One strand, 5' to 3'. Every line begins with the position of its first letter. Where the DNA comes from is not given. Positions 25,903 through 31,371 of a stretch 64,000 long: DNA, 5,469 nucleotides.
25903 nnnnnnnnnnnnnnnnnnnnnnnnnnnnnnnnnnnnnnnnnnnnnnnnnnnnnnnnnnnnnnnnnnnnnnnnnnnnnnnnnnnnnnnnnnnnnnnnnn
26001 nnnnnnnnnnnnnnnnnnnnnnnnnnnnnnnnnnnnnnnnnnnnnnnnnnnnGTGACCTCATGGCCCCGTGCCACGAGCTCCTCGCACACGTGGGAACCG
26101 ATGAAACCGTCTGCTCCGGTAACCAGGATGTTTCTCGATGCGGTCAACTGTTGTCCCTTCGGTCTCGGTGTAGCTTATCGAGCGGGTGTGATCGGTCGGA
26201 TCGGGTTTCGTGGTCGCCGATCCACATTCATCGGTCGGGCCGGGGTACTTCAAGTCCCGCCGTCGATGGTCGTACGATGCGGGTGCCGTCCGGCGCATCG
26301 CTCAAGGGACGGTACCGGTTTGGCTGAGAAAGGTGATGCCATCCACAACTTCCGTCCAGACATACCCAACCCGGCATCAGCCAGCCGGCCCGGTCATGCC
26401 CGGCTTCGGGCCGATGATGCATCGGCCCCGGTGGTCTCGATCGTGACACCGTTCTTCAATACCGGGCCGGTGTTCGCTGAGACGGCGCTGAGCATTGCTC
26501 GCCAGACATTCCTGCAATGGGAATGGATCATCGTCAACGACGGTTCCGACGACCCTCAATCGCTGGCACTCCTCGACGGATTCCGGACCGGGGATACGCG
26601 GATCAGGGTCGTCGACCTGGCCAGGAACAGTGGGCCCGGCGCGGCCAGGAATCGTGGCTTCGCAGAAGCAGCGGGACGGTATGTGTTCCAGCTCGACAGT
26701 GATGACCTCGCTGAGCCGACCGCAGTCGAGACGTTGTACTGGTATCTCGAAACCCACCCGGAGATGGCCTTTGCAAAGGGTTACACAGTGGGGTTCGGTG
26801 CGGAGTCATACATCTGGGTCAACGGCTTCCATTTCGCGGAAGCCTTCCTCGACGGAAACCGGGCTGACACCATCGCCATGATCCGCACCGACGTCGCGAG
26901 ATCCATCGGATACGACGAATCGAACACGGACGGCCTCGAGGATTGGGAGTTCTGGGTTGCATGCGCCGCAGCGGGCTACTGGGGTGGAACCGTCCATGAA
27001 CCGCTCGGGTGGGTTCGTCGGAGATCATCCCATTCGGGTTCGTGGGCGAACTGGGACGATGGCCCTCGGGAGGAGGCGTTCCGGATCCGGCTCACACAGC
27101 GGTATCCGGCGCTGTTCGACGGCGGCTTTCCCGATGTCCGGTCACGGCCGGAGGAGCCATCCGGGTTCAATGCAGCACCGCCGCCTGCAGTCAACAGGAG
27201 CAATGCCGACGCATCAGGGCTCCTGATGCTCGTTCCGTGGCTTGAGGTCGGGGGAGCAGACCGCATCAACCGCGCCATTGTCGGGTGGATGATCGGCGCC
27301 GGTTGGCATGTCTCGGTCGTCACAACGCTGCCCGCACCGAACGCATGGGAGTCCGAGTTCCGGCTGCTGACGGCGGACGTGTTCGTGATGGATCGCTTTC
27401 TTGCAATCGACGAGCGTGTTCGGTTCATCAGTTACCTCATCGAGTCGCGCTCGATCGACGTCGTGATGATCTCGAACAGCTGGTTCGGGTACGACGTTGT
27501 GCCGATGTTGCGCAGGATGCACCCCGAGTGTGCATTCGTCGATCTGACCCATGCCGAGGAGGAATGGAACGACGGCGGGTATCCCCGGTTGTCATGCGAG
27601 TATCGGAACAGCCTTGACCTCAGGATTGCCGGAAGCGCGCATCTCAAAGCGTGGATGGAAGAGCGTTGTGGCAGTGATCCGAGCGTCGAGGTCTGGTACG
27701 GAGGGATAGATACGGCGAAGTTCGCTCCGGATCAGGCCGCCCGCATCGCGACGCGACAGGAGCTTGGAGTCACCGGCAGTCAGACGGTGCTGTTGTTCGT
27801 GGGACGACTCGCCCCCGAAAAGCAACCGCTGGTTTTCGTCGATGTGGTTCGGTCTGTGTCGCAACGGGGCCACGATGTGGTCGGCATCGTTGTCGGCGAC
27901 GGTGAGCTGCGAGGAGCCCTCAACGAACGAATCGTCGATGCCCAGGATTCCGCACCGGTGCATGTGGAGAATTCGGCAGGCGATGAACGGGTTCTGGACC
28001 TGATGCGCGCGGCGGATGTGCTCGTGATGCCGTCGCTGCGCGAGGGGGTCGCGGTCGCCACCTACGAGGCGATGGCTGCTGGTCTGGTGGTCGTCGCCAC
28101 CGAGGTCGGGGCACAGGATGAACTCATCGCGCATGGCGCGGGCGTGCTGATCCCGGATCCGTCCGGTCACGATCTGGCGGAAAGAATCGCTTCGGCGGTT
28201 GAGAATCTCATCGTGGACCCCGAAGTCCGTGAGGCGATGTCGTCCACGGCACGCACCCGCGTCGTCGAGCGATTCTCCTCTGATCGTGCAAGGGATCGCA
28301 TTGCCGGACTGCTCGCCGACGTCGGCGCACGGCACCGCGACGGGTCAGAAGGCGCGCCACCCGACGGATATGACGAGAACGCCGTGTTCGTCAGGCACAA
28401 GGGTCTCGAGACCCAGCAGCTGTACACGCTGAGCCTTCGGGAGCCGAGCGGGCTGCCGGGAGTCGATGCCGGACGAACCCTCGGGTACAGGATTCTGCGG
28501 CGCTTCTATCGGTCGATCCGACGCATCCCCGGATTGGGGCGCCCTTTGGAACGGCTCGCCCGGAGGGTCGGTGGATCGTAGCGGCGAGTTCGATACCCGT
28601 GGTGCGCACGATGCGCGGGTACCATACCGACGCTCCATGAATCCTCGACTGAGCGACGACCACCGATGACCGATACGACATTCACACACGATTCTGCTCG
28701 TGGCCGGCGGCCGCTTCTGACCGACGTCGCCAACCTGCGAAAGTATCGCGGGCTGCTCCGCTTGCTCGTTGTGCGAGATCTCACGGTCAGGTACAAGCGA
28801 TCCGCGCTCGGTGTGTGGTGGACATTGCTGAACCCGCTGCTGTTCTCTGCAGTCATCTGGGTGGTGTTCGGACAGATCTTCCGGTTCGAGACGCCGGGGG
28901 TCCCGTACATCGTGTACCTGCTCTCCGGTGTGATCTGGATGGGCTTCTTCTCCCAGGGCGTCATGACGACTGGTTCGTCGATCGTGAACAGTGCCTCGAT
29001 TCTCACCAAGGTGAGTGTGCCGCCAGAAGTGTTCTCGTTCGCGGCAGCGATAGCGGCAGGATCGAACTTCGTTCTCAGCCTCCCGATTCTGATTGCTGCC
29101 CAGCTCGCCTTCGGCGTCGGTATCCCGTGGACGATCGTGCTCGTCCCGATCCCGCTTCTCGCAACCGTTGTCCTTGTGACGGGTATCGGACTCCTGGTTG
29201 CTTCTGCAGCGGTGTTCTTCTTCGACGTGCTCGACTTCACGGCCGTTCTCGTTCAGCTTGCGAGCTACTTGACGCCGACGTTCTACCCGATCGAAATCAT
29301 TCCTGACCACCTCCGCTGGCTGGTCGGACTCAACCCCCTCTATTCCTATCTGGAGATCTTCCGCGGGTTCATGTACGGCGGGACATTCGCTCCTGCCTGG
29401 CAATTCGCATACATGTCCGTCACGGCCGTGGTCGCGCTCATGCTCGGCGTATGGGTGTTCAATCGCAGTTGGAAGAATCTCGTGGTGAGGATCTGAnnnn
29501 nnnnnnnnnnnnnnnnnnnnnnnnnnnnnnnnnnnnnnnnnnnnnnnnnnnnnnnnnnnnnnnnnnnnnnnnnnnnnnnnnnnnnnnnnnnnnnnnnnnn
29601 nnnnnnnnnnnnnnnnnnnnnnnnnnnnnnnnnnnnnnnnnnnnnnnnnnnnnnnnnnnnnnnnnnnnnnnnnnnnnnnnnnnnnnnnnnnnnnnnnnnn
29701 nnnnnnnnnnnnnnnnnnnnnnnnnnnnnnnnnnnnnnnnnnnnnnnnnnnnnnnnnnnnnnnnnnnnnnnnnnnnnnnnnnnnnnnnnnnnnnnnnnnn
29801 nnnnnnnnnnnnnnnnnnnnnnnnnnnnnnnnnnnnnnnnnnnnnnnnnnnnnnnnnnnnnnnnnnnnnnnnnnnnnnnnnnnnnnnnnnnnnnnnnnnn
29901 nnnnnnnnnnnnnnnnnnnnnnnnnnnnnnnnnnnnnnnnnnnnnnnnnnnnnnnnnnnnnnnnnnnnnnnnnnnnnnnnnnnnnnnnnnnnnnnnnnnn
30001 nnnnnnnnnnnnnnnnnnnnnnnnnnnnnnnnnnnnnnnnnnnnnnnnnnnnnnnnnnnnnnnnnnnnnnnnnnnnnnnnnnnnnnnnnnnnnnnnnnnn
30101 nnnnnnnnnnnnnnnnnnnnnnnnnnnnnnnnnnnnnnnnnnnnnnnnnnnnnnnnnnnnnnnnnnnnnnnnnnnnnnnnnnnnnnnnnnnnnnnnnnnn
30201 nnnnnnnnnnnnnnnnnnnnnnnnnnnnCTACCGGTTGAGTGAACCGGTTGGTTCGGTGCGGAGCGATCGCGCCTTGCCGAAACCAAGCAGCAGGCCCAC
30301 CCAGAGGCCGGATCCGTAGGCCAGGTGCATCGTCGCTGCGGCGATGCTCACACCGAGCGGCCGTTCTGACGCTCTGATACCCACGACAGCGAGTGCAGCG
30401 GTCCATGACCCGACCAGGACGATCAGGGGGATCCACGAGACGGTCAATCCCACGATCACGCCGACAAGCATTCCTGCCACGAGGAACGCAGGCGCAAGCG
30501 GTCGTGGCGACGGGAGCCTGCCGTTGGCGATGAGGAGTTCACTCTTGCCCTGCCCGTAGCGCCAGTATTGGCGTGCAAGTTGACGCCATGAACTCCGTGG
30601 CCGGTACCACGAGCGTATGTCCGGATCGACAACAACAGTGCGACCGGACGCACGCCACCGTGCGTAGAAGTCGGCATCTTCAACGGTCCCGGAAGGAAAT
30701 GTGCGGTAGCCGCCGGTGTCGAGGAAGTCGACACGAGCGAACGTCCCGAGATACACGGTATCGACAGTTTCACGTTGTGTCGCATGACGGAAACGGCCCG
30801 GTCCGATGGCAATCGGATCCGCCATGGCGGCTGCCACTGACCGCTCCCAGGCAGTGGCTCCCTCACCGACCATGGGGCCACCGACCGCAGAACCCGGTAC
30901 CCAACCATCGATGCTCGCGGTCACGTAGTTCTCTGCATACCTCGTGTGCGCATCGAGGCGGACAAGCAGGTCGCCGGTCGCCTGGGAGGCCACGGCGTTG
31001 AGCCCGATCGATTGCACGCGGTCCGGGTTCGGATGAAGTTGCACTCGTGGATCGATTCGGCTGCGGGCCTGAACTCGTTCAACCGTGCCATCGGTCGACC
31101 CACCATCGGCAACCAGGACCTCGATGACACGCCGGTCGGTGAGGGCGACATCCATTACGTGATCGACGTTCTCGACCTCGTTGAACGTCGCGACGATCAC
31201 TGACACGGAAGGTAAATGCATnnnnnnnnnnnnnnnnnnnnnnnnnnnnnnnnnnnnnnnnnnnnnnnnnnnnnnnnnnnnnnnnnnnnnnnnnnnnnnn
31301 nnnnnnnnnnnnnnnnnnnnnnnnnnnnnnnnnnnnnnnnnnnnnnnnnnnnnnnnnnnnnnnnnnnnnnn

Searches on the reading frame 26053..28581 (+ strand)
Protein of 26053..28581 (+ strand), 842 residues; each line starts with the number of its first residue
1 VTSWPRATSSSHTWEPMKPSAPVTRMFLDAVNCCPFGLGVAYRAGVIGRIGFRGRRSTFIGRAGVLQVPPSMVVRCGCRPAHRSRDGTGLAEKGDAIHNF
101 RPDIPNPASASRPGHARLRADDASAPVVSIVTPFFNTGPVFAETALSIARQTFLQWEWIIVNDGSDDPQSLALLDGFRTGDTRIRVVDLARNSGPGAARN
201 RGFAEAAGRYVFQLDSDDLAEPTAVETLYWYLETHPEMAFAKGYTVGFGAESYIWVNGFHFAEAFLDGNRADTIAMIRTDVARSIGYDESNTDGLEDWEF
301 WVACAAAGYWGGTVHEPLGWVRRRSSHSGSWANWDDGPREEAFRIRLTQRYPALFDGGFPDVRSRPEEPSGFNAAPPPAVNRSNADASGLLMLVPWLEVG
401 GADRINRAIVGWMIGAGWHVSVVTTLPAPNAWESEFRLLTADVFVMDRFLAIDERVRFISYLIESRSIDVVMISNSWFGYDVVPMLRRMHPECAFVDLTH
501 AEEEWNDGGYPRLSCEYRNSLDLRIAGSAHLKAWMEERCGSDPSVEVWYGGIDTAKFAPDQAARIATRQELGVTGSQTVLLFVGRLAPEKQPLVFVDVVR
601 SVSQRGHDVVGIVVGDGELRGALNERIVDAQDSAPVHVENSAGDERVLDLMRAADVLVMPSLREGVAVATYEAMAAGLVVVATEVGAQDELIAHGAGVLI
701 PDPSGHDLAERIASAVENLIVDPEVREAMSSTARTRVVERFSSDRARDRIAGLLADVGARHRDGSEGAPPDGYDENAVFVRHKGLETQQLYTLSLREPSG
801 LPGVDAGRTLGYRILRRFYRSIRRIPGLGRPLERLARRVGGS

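Call 9: search_protein_families(library=pfam, proteins=[window:26053-28581:+])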
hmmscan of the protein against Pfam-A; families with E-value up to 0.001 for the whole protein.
window:26053-28581:+ (842 aa): 9 families
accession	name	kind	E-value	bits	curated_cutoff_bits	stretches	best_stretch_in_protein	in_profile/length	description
PF00534.26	Glycos_transf_1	-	4.8e-28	98.3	26.4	1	567-735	5-171/172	Glycosyl transferases group 1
PF13692.12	Glyco_trans_1_4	-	3.5e-25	89.3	27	1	578-718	2-142/142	Glycosyl transferases group 1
PF00535.33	Glycos_transf_2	-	4.4e-25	89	23.3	1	129-256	1-128/168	Glycosyl transferase family 2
PF20706.3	GT4-conflict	-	7.7e-09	35.4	26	1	574-747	194-382/385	Family 4 Glycosyltransferase in conflict systems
PF10111.15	Glyco_tranf_2_2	-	3.1e-07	30.6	27.3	1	141-226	15-100/276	Glycosyltransferase like family 2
PF13439.12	Glyco_transf_4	-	8.6e-07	29.6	28.5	1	399-555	1-169/170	Glycosyltransferase Family 4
PF13524.12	Glyco_trans_1_2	-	2.3e-05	24.8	25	1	636-745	29-137/144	Glycosyl transferase-like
PF13641.12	Glyco_tranf_2_3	-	2.9e-05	24.6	27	1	128-241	3-119/230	Glycosyltransferase like family 2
PF13632.12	Glyco_trans_2_3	-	8.6e-05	22.9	27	1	210-326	1-128/198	Glycosyl transferase family group 2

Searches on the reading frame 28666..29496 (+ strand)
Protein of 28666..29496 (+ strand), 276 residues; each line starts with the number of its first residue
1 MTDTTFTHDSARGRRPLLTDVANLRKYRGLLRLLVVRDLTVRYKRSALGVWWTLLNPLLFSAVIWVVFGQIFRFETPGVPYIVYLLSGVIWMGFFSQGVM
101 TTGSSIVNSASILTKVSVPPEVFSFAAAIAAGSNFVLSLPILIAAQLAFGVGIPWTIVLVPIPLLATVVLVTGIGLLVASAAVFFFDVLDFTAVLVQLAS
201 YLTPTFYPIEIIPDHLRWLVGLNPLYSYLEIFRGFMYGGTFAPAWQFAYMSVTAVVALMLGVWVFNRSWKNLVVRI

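Call 52: search_protein_families(library=pfam, proteins=[window:28666-29496:+], max_evalue=0.00001)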
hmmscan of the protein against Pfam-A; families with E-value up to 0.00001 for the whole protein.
window:28666-29496:+ (276 aa): 1 family
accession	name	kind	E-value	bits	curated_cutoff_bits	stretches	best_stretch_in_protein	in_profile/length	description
PF01061.29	ABC2_membrane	-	3.4e-14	53.3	26.9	1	31-236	3-210/211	ABC-2 type transporter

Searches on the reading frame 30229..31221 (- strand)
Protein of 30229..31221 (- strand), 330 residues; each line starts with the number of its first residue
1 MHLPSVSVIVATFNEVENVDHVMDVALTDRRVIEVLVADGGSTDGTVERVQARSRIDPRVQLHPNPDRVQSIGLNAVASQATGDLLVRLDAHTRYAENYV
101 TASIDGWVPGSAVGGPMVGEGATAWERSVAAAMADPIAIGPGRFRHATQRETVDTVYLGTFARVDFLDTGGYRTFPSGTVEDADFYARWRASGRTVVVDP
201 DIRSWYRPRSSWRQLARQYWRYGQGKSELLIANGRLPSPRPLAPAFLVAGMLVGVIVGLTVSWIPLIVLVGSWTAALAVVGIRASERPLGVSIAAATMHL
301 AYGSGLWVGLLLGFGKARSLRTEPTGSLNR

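Call 52: search_protein_families(library=pfam, proteins=[window:30229-31221:-], max_evalue=0.00001)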
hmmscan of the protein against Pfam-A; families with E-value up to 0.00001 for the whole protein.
window:30229-31221:- (330 aa): 1 family
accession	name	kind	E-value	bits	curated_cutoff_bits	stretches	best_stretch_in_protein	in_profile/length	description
PF00535.33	Glycos_transf_2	-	1.3e-14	54.9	23.3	1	7-103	1-99/168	Glycosyl transferase family 2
